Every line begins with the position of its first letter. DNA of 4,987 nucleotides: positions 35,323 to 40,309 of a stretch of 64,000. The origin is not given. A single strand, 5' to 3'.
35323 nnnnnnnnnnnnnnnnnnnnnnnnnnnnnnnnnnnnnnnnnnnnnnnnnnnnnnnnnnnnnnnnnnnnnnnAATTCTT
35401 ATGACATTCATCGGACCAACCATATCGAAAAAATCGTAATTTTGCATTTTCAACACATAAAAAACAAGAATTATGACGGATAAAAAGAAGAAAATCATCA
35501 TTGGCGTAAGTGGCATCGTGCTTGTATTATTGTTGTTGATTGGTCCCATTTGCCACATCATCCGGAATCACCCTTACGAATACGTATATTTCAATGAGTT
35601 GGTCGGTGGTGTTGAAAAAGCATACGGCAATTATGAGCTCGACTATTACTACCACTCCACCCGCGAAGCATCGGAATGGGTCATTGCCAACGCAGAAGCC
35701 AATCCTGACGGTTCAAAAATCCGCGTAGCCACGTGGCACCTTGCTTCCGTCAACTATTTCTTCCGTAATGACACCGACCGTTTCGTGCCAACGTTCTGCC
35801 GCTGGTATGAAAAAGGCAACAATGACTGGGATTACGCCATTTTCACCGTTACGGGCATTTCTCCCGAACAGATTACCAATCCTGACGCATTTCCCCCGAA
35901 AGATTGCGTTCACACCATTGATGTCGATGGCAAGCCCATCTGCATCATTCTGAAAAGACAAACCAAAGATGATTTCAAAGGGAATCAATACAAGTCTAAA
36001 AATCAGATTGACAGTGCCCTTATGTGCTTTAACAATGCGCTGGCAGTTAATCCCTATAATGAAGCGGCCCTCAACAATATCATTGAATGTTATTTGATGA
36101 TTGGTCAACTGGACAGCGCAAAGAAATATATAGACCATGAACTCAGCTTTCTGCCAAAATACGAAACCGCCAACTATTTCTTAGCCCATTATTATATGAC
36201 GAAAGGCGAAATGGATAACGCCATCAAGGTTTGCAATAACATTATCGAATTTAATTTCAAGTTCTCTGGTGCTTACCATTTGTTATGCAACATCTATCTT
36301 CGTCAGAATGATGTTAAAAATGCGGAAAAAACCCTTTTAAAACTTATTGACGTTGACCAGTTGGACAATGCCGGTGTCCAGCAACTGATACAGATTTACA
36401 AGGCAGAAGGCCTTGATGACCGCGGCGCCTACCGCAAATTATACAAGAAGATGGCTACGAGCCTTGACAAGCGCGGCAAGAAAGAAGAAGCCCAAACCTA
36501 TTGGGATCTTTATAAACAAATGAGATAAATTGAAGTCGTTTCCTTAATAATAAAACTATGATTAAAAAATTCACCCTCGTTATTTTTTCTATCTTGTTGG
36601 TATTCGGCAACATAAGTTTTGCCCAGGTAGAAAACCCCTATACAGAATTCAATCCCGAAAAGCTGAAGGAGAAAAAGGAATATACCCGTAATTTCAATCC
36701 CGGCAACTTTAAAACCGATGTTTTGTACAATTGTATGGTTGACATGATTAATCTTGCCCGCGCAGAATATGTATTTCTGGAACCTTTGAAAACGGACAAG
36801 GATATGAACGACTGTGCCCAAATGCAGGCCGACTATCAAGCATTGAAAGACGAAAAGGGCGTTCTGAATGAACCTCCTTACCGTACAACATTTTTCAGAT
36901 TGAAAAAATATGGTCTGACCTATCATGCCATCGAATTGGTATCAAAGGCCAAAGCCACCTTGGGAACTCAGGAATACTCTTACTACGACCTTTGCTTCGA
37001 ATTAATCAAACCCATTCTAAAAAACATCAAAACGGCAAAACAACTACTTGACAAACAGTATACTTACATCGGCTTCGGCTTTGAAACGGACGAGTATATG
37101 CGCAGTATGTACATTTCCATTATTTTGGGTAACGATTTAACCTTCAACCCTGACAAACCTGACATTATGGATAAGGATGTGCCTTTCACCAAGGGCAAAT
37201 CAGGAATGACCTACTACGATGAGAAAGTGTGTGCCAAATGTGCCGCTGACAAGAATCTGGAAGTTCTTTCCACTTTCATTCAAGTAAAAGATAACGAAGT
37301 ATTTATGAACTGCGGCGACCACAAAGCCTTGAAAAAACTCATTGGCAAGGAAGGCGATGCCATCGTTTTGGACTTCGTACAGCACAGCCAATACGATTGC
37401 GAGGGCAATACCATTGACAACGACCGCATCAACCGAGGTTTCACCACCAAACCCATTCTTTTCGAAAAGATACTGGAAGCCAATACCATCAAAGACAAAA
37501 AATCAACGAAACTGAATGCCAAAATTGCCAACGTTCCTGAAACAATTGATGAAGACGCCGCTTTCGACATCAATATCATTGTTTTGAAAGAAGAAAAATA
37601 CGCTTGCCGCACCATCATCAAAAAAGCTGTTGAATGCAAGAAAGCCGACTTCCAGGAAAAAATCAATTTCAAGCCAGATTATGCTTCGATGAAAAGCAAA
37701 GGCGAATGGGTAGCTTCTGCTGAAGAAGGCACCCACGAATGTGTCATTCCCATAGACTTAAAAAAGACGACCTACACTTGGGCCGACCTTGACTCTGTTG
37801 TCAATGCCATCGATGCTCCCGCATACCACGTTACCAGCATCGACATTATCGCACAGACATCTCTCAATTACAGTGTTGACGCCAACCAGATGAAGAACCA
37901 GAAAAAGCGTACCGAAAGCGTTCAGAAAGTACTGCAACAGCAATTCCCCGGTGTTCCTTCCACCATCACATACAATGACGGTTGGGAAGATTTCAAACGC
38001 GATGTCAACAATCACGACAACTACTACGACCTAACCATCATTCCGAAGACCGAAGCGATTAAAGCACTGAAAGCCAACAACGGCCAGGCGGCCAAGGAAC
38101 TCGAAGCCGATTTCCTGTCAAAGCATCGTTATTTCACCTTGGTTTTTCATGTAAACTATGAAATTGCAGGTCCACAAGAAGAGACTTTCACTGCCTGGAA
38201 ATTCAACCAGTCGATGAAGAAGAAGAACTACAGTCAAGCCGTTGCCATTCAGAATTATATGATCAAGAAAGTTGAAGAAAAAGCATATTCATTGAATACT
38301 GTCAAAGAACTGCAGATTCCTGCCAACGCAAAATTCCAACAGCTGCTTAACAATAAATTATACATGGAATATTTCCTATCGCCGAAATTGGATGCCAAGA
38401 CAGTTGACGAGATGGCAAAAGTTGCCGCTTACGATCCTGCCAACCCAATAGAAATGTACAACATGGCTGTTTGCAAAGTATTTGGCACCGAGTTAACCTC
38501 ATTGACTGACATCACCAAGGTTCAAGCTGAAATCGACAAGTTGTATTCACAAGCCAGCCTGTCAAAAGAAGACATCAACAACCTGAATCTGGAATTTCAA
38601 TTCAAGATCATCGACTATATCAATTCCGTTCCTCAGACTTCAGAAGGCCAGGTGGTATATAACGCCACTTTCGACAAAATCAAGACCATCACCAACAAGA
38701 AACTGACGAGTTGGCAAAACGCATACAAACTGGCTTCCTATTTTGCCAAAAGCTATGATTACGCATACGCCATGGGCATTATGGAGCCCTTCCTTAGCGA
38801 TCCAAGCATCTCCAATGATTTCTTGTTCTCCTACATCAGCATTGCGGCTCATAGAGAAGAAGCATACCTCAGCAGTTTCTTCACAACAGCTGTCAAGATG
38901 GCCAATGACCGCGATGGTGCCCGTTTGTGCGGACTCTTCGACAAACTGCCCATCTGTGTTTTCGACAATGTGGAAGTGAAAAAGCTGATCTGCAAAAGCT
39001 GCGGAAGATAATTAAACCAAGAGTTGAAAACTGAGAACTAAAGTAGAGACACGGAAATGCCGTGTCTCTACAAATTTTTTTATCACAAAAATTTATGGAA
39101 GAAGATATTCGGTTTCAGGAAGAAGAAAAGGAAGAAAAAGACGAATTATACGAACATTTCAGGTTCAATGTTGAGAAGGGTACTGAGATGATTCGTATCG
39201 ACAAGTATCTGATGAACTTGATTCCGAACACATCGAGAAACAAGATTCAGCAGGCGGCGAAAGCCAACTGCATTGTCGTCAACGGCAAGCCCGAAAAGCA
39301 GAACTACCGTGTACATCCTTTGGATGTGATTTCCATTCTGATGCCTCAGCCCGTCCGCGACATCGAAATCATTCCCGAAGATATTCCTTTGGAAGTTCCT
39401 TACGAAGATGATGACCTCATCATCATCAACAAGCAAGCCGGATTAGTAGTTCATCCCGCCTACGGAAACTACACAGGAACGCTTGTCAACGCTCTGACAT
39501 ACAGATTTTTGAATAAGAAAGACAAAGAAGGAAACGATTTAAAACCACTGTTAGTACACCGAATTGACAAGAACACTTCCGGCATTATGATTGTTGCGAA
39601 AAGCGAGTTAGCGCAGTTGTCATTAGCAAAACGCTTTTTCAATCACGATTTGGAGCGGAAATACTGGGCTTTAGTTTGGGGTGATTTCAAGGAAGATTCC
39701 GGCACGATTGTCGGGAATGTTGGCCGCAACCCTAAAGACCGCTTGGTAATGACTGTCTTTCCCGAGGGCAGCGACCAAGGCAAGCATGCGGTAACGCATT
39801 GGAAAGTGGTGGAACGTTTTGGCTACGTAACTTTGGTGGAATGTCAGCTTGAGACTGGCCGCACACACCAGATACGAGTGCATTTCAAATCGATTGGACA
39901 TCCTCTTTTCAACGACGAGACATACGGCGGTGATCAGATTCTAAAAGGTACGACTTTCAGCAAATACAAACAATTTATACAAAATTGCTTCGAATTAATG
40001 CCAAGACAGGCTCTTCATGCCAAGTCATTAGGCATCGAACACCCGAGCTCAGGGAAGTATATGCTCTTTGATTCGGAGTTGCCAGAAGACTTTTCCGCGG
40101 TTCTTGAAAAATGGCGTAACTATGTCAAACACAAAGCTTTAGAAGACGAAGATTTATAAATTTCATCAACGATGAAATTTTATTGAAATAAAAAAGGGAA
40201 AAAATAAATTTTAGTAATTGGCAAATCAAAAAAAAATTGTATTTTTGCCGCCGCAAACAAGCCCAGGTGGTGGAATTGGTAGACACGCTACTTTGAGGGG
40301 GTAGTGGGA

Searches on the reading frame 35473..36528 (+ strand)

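Call 8: search_protein_families(library=pfam, proteins=[window:35473-36528:+], max_evalue=0.001)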
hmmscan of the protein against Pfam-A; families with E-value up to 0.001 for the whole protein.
window:35473-36528:+ (351 aa): 13 families
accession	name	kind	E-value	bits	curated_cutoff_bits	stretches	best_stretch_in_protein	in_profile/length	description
PF14559.12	TPR_19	-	1.1e-12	48.6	25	1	177-221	5-49/68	Tetratricopeptide repeat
PF00515.34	TPR_1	-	1.3e-10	41.1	27.8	0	169-196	7-34/34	Tetratricopeptide repeat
PF13181.12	TPR_8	-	4.1e-09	36.3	25.7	0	233-261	3-31/34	Tetratricopeptide repeat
PF07719.23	TPR_2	-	1.3e-08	34.8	27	0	267-295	3-31/34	Tetratricopeptide repeat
PF13428.12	TPR_14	-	1.3e-07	32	23.5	0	267-307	3-43/44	Tetratricopeptide repeat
PF25060.1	ARM_TT21_2nd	-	1.7e-07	31.5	27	1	227-279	218-270/270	Tetratricopeptide repeat protein 21 second ARM domain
PF25064.1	ARM_TT21_5th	-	1.3e-06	29.1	27.8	0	176-255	14-96/117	TT21 fifth ARM repeats domain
PF25063.1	ARM_TT21_C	-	1.4e-06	28.8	35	1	173-286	31-150/209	Tetratricopeptide repeat protein 21 C-terminal ARM domain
PF12895.13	ANAPC3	-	1.9e-05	25.3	27.2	0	245-290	3-48/82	Anaphase-promoting complex, cyclosome, subunit 3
PF13424.12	TPR_12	-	3e-05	24.6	30.1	0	232-258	4-30/77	Tetratricopeptide repeat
PF13414.12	TPR_11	-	5.6e-05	23.2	26.8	0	170-203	1-34/42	TPR repeat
PF13432.12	TPR_16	-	0.00011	23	32.7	0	174-216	8-50/65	Tetratricopeptide repeat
PF25058.1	ARM_TT21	-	0.00058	20.3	27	0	201-279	61-142/155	Tetratricopeptide repeat protein 21 ARM repeat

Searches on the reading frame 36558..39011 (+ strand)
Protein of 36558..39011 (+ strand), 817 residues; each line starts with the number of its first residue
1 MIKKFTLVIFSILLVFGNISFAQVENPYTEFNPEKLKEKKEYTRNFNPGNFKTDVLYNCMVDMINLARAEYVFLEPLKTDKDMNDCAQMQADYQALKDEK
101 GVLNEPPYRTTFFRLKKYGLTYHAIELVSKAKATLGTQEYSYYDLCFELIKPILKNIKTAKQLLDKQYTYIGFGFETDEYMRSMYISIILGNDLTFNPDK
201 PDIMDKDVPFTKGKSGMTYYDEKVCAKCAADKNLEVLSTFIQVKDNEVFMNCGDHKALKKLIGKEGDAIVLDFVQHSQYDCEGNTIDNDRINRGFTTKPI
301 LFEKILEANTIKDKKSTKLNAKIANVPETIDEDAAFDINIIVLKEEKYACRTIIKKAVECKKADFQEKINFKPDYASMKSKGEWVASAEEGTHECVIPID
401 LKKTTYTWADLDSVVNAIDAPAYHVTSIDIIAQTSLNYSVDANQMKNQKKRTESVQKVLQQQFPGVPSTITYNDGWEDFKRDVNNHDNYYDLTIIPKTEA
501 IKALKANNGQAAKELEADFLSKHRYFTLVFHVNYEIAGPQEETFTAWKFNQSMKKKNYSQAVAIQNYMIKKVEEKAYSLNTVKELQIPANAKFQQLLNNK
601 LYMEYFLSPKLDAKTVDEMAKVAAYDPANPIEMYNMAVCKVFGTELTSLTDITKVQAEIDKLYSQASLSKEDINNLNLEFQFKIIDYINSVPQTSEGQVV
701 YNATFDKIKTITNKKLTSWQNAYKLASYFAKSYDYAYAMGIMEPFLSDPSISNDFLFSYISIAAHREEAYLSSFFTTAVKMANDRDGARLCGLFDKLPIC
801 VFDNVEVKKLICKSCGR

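Call 8: search_protein_families(library=pfam, proteins=[window:36558-39011:+], max_evalue=0.001)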
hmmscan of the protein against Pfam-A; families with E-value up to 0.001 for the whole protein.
window:36558-39011:+ (817 aa): 1 family
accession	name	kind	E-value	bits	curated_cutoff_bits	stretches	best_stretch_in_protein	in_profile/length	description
PF00188.32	CAP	-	0.00019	22.7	21.1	1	62-182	2-109/117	Cysteine-rich secretory protein family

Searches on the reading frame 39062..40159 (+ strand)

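Call 8: search_protein_families(library=pfam, proteins=[window:39062-40159:+], max_evalue=0.001)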
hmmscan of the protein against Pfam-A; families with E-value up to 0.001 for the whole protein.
window:39062-40159:+ (365 aa): 2 families
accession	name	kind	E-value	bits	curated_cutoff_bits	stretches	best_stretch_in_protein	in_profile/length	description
PF00849.27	PseudoU_synth_2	-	1e-32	113.9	26.8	1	118-276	1-151/152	RNA pseudouridylate synthase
PF01479.30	S4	-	3.6e-06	27.1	22.8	1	45-90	2-48/48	S4 domain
